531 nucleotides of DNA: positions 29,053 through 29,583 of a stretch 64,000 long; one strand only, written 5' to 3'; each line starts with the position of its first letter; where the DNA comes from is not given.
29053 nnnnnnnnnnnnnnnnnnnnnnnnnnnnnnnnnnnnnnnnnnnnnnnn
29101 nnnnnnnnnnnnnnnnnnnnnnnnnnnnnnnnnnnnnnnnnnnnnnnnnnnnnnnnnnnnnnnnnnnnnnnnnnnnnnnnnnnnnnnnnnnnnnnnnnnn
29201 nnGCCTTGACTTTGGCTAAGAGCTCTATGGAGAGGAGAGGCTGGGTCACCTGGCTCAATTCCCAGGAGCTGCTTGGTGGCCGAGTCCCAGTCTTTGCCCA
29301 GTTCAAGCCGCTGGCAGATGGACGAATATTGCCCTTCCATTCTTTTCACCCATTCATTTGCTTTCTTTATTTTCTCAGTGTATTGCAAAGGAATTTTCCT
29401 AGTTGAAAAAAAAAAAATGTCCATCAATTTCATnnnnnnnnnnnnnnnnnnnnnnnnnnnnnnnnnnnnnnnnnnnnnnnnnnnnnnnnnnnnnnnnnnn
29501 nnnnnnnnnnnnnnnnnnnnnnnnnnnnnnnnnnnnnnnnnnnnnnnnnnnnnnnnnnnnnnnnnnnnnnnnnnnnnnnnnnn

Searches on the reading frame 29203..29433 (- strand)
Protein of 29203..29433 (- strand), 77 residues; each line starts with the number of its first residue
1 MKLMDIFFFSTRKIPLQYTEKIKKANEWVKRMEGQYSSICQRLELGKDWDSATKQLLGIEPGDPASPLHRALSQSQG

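Call 31: find_homologous_proteins(query=window:29203-29433:-, max_evalue=0.001)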
Query seq(77 aa) (77 aa): 1 proteins with E <= 0.001 among 2 candidates.
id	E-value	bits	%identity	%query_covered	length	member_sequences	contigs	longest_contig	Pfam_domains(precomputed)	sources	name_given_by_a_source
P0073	4.8e-19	85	72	79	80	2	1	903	PF26156.1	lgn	-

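Call 66: find_encoding_contigs(protein=P0073, flank=10000, max_places=5)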
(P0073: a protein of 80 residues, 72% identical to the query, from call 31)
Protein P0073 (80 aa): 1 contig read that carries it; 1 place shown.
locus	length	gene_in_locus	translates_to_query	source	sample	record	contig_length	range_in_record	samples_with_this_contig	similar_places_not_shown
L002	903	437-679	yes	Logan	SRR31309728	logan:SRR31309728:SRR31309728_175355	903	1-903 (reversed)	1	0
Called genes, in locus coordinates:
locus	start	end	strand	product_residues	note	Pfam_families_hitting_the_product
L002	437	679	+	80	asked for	PF26156:PARP4_MVP-ID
